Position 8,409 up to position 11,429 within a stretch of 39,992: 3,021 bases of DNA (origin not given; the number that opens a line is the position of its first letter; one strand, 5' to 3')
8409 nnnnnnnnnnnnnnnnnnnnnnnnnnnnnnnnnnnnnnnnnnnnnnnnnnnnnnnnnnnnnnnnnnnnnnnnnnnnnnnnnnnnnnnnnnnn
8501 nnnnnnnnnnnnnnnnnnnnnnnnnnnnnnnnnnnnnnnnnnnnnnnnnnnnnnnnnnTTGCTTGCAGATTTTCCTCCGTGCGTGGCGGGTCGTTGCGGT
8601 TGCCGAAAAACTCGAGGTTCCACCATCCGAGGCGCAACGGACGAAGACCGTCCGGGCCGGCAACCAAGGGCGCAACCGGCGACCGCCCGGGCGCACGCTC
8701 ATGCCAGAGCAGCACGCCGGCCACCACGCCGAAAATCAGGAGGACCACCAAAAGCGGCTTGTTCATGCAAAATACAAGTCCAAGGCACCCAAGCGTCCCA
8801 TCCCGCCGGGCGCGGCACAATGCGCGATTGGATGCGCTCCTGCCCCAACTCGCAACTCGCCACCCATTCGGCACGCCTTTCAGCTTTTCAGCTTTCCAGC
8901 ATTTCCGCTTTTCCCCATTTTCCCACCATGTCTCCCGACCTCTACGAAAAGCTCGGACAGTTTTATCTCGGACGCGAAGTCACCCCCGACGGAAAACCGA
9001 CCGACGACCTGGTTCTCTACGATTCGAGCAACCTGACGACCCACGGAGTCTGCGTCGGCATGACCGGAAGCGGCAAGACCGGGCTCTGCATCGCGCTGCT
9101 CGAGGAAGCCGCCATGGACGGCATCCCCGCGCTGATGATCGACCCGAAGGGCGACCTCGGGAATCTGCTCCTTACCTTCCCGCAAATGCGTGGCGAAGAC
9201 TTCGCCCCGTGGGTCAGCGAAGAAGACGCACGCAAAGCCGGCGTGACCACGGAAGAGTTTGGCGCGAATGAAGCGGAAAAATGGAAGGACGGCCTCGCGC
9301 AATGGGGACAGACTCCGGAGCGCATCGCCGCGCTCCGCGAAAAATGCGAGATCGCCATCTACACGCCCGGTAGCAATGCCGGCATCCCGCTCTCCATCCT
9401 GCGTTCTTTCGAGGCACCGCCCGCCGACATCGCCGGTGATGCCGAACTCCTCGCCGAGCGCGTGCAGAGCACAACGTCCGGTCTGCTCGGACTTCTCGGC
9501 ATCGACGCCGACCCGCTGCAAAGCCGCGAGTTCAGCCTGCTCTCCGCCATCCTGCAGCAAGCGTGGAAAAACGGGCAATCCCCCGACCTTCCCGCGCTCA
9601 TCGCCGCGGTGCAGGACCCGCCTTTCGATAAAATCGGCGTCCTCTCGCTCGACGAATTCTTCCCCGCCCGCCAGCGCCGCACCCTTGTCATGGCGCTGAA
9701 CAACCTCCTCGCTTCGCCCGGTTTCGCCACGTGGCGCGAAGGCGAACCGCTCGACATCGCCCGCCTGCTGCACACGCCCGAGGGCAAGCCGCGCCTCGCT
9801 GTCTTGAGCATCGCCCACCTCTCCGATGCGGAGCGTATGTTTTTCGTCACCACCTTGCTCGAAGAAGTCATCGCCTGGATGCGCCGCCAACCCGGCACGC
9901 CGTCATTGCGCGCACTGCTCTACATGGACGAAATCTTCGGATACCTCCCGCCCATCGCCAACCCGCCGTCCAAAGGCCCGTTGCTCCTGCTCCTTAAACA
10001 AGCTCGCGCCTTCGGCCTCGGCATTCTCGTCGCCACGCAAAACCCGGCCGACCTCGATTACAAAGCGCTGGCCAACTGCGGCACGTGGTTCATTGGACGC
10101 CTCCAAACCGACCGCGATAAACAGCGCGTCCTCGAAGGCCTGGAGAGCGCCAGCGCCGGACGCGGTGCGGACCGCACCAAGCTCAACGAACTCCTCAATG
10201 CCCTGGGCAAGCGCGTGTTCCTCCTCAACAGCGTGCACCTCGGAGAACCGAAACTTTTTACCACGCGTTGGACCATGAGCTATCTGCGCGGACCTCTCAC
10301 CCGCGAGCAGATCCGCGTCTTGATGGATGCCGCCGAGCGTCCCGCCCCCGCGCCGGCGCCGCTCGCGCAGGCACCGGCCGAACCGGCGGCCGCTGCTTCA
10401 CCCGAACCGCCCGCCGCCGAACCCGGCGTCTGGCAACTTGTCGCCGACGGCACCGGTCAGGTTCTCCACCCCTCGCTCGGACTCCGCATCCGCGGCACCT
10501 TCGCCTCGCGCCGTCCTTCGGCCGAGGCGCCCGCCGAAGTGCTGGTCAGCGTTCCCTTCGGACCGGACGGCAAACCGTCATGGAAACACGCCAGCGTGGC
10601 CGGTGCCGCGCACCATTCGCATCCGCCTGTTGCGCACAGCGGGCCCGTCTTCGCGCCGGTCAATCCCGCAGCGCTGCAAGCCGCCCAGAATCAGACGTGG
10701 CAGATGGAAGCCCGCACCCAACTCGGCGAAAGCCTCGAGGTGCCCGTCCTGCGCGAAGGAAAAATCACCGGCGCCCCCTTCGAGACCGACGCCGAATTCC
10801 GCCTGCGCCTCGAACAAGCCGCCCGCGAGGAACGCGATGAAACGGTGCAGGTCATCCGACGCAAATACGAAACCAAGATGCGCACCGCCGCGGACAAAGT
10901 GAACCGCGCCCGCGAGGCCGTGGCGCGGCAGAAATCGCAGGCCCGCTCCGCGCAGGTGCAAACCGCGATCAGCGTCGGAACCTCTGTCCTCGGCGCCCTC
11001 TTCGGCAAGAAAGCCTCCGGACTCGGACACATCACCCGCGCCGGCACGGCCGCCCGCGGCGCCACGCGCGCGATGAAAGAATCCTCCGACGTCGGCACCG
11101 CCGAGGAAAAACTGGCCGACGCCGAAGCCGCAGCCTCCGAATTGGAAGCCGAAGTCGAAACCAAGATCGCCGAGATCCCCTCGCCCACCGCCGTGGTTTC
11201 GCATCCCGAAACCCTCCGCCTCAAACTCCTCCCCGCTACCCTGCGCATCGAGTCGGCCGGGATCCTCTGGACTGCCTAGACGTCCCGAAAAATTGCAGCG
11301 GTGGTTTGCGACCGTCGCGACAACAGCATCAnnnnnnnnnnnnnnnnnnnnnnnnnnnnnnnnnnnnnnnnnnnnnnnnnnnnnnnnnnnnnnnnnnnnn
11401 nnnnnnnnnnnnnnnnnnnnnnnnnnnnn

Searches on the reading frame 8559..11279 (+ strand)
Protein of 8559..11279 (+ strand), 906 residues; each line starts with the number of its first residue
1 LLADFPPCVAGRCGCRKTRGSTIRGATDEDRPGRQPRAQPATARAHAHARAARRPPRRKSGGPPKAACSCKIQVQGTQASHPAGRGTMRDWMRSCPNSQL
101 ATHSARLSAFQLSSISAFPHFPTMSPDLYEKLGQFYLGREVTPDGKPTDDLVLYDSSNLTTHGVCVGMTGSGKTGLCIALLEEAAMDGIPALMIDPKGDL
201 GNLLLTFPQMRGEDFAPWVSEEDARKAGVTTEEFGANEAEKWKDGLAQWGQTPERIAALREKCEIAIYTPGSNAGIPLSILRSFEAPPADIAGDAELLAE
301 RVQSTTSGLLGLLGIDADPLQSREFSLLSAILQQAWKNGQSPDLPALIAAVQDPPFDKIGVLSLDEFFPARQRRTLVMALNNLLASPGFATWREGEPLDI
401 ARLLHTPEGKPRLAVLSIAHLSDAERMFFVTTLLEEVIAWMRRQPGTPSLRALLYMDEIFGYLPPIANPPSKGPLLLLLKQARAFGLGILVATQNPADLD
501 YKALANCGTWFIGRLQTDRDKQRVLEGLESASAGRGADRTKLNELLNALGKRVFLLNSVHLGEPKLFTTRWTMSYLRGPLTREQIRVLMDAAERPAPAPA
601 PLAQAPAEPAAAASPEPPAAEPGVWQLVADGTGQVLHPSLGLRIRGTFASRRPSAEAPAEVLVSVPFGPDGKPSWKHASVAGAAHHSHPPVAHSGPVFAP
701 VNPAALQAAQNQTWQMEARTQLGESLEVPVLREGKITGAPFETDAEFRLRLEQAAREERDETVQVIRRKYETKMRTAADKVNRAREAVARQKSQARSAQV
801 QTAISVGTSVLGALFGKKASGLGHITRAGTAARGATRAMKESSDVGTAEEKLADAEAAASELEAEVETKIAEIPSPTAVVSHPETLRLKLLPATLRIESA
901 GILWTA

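Call 5: search_protein_families(library=pfam, proteins=[window:8559-11279:+], max_evalue=0.01)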
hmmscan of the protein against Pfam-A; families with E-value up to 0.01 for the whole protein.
window:8559-11279:+ (906 aa): 2 families
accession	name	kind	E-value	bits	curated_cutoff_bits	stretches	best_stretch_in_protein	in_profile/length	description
PF05872.18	HerA_C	-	5.8e-07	29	22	1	160-202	21-63/502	Helicase HerA-like C-terminal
PF01935.23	DUF87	-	7.4e-06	26.7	23.2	1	157-212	19-69/220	Helicase HerA, central domain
